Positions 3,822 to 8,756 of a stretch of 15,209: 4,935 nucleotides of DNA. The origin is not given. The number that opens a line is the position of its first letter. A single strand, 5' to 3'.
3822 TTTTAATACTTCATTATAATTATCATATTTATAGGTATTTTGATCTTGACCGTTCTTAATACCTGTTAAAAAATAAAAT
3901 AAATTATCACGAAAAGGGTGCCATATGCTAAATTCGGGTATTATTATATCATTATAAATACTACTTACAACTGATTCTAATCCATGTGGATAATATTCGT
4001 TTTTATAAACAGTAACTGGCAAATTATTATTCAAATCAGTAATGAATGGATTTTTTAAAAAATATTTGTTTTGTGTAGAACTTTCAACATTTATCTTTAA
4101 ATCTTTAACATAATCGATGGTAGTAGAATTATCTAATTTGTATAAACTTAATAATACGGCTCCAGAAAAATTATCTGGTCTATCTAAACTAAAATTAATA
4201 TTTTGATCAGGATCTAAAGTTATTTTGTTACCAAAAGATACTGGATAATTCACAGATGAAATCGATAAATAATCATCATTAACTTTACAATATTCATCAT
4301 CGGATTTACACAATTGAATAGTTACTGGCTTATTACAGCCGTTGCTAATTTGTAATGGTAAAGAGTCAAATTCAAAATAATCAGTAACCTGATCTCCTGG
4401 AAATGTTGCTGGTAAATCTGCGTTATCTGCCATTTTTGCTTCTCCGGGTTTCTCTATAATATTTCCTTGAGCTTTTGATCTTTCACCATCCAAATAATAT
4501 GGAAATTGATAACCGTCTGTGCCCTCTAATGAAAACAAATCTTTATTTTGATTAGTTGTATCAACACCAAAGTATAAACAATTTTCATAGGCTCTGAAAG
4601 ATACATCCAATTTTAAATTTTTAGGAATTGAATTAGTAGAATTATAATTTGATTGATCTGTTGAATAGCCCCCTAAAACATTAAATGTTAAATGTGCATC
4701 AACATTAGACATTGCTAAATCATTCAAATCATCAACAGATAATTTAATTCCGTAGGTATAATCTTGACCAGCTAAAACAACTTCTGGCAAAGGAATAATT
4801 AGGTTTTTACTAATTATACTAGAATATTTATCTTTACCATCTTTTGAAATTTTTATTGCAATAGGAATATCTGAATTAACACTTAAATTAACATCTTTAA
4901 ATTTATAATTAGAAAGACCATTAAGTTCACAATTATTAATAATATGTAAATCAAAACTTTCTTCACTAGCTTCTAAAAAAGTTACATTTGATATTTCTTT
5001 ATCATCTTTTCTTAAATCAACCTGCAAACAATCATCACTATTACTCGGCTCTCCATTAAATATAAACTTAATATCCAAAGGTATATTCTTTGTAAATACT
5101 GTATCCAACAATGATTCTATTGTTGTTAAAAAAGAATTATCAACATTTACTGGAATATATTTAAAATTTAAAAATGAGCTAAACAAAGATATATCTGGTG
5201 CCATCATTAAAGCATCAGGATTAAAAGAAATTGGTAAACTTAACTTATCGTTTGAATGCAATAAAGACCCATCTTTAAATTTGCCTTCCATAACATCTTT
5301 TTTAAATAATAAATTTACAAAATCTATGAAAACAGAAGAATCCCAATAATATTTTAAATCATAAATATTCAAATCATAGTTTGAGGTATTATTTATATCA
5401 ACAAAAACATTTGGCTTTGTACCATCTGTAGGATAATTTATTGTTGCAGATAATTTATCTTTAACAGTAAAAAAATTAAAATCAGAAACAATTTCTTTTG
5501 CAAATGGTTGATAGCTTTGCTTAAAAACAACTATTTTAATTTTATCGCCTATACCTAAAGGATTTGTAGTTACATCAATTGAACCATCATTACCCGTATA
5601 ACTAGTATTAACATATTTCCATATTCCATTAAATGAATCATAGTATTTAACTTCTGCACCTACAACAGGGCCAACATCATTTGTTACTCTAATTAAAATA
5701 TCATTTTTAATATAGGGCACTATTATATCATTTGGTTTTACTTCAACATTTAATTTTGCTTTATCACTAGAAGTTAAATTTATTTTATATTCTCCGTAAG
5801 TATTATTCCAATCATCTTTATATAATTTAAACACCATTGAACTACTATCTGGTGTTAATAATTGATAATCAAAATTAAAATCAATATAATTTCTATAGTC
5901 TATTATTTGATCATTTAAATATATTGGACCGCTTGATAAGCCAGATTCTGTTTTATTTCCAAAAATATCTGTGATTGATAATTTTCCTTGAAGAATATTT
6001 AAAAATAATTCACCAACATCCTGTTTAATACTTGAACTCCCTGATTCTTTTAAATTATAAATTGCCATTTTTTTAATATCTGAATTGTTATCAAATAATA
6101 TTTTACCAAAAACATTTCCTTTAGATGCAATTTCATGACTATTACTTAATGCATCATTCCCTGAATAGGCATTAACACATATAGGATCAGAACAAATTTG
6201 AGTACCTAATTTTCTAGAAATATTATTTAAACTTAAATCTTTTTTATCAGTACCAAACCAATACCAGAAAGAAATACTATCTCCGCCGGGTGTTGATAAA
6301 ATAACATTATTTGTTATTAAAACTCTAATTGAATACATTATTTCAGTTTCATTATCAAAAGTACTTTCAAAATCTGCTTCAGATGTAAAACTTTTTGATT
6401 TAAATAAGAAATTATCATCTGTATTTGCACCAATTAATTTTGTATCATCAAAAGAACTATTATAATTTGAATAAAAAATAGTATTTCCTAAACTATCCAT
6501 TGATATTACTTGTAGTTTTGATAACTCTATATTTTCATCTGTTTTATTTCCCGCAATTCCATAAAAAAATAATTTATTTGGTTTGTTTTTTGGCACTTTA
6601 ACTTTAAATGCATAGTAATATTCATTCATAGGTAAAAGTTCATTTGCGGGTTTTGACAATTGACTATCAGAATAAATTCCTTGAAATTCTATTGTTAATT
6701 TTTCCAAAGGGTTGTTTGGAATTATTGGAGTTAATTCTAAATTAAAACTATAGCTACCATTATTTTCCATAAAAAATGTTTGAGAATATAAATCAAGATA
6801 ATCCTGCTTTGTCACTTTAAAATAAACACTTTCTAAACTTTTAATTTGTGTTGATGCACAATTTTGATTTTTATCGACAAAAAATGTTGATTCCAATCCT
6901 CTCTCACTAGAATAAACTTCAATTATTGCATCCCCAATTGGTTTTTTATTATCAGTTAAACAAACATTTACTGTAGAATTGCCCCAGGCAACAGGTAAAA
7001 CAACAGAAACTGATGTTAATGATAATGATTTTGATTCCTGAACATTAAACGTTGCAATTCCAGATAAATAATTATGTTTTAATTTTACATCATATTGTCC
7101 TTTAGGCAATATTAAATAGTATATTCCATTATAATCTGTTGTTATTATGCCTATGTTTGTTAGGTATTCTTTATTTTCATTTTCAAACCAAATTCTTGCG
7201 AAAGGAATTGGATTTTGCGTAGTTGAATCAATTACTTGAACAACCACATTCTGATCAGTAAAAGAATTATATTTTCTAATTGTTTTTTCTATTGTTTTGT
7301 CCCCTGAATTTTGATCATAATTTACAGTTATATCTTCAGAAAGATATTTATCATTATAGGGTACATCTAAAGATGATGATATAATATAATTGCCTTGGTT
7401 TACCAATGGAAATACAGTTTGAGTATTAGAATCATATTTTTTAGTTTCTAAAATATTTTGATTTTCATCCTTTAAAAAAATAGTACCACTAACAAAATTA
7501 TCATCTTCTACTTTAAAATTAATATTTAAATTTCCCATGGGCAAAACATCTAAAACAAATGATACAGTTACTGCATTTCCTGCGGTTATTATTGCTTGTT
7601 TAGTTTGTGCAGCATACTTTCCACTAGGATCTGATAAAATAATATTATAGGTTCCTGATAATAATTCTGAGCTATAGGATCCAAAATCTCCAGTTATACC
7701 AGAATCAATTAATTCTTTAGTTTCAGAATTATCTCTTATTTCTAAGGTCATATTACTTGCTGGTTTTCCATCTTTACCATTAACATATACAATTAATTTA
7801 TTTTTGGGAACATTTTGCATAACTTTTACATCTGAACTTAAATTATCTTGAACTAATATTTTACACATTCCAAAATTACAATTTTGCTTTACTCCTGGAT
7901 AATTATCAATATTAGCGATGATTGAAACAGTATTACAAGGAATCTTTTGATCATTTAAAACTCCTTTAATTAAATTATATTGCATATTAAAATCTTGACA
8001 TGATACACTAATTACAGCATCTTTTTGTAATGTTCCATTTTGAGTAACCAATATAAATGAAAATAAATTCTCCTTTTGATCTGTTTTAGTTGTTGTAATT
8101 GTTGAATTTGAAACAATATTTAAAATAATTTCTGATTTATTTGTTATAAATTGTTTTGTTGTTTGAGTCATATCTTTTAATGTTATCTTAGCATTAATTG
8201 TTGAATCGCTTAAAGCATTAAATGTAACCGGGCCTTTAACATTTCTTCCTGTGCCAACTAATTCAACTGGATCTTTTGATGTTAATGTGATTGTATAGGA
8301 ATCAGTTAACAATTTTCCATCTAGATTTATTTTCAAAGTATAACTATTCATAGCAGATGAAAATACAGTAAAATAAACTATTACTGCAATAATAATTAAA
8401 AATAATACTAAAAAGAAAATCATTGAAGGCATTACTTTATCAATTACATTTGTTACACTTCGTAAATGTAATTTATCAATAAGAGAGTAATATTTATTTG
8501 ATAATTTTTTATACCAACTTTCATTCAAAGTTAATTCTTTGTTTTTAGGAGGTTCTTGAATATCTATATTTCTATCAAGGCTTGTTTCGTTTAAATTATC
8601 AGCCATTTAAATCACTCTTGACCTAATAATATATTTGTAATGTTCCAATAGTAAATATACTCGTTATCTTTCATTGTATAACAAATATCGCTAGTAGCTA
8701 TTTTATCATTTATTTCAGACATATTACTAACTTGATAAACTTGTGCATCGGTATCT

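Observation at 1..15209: The whole window is a one-strand array of at least three paralogous giant anchored surface-protein genes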

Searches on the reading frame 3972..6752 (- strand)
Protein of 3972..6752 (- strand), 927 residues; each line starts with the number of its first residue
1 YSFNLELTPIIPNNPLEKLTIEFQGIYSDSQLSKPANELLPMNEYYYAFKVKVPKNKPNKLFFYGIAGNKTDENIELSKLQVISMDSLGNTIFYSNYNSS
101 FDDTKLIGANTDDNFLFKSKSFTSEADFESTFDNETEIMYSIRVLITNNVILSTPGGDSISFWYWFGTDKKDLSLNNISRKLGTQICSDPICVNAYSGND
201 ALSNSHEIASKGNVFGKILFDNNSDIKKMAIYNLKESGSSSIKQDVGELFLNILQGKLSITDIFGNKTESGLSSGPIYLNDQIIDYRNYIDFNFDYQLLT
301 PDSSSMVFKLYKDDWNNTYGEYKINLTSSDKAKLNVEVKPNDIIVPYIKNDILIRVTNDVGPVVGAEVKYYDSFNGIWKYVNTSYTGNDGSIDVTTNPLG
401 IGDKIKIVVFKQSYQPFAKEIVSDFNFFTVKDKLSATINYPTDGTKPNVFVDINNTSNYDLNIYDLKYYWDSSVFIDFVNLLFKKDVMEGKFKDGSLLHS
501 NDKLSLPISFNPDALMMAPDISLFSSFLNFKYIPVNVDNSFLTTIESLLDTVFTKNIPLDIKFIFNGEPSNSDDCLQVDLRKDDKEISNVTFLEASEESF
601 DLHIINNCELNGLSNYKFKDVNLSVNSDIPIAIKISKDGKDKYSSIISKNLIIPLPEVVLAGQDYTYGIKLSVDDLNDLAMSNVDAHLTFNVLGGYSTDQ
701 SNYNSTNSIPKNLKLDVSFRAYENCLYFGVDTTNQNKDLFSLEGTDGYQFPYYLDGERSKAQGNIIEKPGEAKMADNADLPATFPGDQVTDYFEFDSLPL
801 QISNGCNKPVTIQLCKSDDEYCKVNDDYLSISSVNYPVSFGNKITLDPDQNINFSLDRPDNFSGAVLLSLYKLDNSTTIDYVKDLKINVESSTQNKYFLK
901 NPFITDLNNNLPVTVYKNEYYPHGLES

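Call 59: predict_structure(alignment_id=A6)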
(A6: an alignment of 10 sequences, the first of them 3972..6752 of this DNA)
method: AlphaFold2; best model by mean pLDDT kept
length: 927 residues; sequences in the alignment: 10
mean_pLDDT: 74.1   pTM: 0.41
mean pLDDT of the five models: 74.1, 73.5, 73.2, 70.0, 66.2
residues with pLDDT >= 90: 57; 70-90: 580; 50-70: 213; < 50: 77
segments of 3 or more residues with pLDDT < 50: 1-13, 248-255, 699-708, 759-789, 909-913, 924-927
pLDDT, mean of each block of 10 residues (from residue 1): 33 61 87 77 86 74 89 85 84 87 79 74 82 74 86 68 85 80 68 84 79 83 69 62 52 57 67 62 70 75 76 75 82 82 72 87 89 70 90 84 83 83 73 73 66 78 84 72 86 81 86 69 78 66 53 74 66 70 85 87 79 63 83 86 79 76 83 83 78 62 46 80 85 68 76 62 40 37 42 76 86 80 72 71 85 85 83 72 85 71 59 59 47
secondary structure, 60 per line:
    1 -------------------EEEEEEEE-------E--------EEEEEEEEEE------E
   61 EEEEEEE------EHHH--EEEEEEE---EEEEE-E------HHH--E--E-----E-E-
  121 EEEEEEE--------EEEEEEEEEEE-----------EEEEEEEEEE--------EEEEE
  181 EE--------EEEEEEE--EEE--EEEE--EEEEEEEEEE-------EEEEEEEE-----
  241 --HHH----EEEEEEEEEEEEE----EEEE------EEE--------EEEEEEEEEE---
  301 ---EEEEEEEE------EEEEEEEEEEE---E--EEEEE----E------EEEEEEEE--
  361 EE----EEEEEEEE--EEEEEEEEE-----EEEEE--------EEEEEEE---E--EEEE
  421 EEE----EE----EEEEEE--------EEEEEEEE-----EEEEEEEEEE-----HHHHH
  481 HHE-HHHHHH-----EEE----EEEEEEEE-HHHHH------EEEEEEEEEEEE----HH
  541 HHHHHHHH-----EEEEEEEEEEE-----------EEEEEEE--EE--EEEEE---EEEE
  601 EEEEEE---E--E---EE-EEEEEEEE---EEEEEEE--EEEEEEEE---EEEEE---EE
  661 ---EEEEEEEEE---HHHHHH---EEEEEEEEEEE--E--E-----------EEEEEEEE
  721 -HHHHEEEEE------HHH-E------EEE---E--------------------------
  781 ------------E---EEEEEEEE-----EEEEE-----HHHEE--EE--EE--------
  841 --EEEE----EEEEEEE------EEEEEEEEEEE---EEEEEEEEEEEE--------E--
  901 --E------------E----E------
elements in order (helices of 4 or more, strands of 3 or more residues): E20-27 E44-53 E60-67 E80-86 E90-94 E121-127 E136-146 E158-167 E176-182 E191-197 E200-202 E205-208 E211-220 E228-235 E250-262 E267-270 E277-279 E288-297 E304-311 E318-328 E335-339 E351-358 E367-374 E377-385 E391-395 E404-410 E417-423 E434-439 E448-455 E461-470 H476-482 H485-490 E496-498 E503-510 H512-516 E523-534 H539-548 E554-564 E576-582 E589-593 E597-606 E620-627 E631-637 E640-647 E651-655 E664-672 H676-681 E685-695 E713-720 H722-725 E726-730 E748-750 E797-804 E810-814 E843-846 E851-857 E864-874 E878-889

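Call 62: fold_search(model_id=the predicted structure, library=pdb)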
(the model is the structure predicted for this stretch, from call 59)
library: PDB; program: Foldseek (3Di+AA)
matches with E <= 10: 1933; with E <= 0.001: 244
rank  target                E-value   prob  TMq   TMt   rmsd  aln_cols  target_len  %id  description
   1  9ijj_O                1.1e-18  1.00  0.18  0.14  30.0      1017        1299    9  In situ structure of the central apparatus in mouse sperm axoneme. (released 2025-06-04)
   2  7som_D                1.2e-18  1.00  0.12  0.09  58.4      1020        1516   10  Ciliary C2 central pair apparatus isolated from Chlamydomonas reinhardtii (released 2022-04-13)
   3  9ijj_4G               1.3e-18  1.00  0.16  0.05  45.5      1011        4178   10  In situ structure of the central apparatus in mouse sperm axoneme. (released 2025-06-04)
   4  9ijj_4H               2.3e-18  1.00  0.17  0.07  26.7      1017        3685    8  In situ structure of the central apparatus in mouse sperm axoneme. (released 2025-06-04)
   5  9ijj_C                7.0e-18  1.00  0.11  0.11  24.6       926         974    9  In situ structure of the central apparatus in mouse sperm axoneme. (released 2025-06-04)
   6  9ijj_h                1.1e-17  1.00  0.15  0.12  47.3      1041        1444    8  In situ structure of the central apparatus in mouse sperm axoneme. (released 2025-06-04)
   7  9ijj_4I               3.7e-17  1.00  0.17  0.07  27.1       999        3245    8  In situ structure of the central apparatus in mouse sperm axoneme. (released 2025-06-04)
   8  7sqc_2A               4.3e-17  1.00  0.18  0.21  24.0       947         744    8  Ciliary C1 central pair apparatus isolated from Chlamydomonas reinhardtii (released 2022-04-13)
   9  7sqc_2B               1.6e-16  1.00  0.18  0.21  24.6       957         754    7  Ciliary C1 central pair apparatus isolated from Chlamydomonas reinhardtii (released 2022-04-13)
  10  5a42                  2.3e-15  1.00  0.12  0.08  56.9      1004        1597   10  Cryo-EM single particle 3D reconstruction of the native conformation of E. coli alpha-2-macroglobulin (ECAM) (released 2015-07-29)
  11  4e0s_A                3.5e-15  1.00  0.11  0.07  56.5      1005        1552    9  Crystal Structure of C5b-6 (released 2012-04-18)
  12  9u61_E                7.3e-15  1.00  0.11  0.07  55.9      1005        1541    9  CP/MBL pathways C3 convertase C4b2a and C3 complex (released 2026-01-14)
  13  9fx2                  1.4e-14  1.00  0.12  0.10  48.1      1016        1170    7  Structure of methylamine activated CD109 (released 2025-03-19)
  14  9u5z_E                1.4e-14  1.00  0.10  0.07  56.3       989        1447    9  C3 convertases zymogen C4b2 in activation state (released 2026-01-14)
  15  7q1y_A                4.5e-14  1.00  0.11  0.08  54.7      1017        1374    8  X-ray structure of human A2ML1 (released 2022-04-20)
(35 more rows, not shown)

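Call 96: search_protein_families(library=pfam, alignment_id=A6, max_evalue=0.01)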
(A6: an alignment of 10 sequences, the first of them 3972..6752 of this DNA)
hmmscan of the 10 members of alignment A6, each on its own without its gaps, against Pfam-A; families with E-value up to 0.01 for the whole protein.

A. member 1, window:3972-6752:- (927 aa): 0 families

B. families by the number of members that match (of 10 scanned): 2 families
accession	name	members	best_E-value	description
PF11974.14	bMG3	1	0.00047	Bacterial alpha-2-macroglobulin MG3 domain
PF18235.6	OST_P2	1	0.0031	Oligosaccharyltransferase Peripheral 2 domain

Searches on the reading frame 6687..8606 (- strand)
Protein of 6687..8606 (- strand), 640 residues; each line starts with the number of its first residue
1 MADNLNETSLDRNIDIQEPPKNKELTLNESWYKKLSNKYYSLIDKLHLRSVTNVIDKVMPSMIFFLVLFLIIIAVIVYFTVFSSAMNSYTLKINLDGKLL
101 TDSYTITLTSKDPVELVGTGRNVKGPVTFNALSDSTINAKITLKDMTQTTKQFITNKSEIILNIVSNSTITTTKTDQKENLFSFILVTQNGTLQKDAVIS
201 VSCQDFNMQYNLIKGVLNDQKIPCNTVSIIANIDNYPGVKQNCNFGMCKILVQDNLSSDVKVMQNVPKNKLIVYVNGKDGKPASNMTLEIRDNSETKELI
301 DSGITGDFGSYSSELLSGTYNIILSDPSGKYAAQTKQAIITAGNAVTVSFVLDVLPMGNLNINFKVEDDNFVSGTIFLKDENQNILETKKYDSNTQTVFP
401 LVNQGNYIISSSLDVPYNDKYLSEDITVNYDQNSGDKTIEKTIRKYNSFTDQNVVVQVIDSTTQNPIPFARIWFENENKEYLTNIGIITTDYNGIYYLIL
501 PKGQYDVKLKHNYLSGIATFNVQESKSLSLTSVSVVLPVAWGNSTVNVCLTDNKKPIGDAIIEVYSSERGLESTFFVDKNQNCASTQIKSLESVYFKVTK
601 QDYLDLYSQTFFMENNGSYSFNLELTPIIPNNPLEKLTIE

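Call 95: search_protein_families(library=pfam, alignment_id=A4, max_evalue=0.01)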
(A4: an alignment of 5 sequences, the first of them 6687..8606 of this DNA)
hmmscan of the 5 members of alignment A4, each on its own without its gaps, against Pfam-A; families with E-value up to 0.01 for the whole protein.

A. member 1, window:6687-8606:- (640 aa): 3 families
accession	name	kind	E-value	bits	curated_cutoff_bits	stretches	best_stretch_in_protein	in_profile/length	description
PF13620.12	CarboxypepD_reg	-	8e-12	45.8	32.3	2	454-526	2-73/82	Carboxypeptidase regulatory-like domain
PF13715.12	CarbopepD_reg_2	-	0.00077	19.9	32.2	1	457-511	4-52/88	CarboxypepD_reg-like domain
PF00386.27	C1q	-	0.002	18.8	23.7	1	462-543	14-99/127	C1q domain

B. families by the number of members that match (of 5 scanned): 6 families
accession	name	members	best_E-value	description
PF13620.12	CarboxypepD_reg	5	5.1e-12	Carboxypeptidase regulatory-like domain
PF13715.12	CarbopepD_reg_2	2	9.4e-05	CarboxypepD_reg-like domain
PF17210.9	SdrD_B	2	0.0017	SdrD B-like domain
PF08400.16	phage_tail_N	1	0.0019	Prophage tail fibre N-terminal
PF00386.27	C1q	1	0.002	C1q domain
PF11857.13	DUF3377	1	0.009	Domain of unknown function (DUF3377)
